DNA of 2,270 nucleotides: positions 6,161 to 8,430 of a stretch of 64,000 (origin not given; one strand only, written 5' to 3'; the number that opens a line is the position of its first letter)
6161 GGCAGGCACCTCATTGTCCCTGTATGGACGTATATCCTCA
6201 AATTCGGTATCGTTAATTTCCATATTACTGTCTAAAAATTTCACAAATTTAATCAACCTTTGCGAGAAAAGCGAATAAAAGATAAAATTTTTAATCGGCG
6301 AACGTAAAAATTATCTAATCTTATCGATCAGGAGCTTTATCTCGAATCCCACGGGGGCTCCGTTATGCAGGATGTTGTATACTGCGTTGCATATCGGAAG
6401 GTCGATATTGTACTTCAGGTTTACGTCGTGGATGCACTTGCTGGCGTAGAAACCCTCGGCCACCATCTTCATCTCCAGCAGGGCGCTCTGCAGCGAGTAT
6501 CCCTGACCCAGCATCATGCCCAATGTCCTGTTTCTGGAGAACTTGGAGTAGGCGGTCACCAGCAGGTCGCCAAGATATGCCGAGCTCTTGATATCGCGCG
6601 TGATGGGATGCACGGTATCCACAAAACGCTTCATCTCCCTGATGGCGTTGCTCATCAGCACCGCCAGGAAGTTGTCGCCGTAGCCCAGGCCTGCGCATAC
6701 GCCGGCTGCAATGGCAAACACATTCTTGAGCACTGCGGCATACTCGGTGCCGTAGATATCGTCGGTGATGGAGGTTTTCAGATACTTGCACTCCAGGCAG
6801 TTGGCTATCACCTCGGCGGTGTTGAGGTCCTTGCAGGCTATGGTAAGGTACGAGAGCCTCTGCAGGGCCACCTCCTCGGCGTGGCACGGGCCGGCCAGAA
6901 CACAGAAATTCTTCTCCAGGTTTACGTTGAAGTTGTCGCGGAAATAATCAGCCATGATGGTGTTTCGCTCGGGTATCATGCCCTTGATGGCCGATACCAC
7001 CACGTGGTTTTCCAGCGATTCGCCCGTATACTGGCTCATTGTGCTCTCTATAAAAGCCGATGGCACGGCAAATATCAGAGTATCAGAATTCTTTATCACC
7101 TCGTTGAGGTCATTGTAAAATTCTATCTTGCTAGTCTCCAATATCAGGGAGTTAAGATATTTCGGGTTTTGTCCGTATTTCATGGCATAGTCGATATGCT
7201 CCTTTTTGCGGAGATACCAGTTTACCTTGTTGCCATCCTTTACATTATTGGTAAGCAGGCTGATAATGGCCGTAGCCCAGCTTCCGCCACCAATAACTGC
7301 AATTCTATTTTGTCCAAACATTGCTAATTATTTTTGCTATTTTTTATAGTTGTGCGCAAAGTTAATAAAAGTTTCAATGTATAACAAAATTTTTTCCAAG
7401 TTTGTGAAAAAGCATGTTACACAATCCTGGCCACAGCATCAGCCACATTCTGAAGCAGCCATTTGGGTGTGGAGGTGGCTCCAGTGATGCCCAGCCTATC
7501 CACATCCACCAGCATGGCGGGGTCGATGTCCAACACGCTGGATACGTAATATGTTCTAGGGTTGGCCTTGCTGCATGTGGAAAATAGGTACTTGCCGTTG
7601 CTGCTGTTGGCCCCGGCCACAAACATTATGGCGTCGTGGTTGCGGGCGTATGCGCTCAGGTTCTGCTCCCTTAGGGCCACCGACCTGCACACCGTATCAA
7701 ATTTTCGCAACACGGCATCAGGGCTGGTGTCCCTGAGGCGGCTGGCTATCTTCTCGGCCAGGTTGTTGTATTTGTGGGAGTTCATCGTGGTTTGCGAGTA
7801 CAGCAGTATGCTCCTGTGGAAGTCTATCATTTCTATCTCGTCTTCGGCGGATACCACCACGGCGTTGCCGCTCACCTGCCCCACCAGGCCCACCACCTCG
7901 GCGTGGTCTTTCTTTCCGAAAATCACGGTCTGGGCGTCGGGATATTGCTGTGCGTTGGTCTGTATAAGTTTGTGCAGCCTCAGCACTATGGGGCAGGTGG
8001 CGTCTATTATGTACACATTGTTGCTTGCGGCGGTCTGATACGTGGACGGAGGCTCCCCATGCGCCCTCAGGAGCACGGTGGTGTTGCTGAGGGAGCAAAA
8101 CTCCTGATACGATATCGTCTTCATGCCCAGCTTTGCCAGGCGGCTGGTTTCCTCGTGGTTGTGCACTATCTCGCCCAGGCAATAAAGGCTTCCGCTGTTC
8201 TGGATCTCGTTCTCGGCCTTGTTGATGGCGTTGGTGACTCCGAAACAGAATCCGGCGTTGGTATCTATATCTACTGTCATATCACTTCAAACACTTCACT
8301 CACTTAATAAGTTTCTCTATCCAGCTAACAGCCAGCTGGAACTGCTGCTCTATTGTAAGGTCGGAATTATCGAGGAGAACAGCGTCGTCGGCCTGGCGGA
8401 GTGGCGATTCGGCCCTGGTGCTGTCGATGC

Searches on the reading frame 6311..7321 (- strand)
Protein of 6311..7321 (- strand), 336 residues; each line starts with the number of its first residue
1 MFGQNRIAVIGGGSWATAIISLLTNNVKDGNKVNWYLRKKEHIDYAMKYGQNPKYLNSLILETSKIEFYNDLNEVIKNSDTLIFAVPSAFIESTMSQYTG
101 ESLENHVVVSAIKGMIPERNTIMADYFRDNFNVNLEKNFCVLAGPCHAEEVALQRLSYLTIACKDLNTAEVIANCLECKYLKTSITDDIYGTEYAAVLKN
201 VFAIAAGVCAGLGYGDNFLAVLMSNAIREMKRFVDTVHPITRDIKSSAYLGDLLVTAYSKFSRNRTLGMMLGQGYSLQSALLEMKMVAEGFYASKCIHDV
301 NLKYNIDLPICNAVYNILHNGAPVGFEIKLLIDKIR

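Call 72: search_protein_families(library=pfam, proteins=[window:6311-7321:-], max_evalue=0.000001)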
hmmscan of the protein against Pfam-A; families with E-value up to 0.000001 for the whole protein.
window:6311-7321:- (336 aa): 3 families
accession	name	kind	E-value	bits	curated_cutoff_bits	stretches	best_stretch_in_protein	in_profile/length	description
PF07479.19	NAD_Gly3P_dh_C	-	3.1e-44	151.1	25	1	188-324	1-137/142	NAD-dependent glycerol-3-phosphate dehydrogenase C-terminus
PF01210.29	NAD_Gly3P_dh_N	-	4.6e-32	111.6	23.1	1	7-168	2-157/158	NAD-dependent glycerol-3-phosphate dehydrogenase N-terminus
PF20618.3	GPD_NAD_C_bact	-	7e-20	71.8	27.6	1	248-314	1-66/66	Bacterial GPD, NAD-dependent C-terminal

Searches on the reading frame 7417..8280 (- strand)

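Call 72: search_protein_families(library=pfam, proteins=[window:7417-8280:-], max_evalue=0.000001)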
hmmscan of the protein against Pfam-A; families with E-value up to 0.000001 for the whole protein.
window:7417-8280:- (287 aa): 1 family
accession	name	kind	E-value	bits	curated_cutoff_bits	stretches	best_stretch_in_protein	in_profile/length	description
PF02401.23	LYTB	-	1.1e-75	254.8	24.5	1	5-283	3-266/267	LytB protein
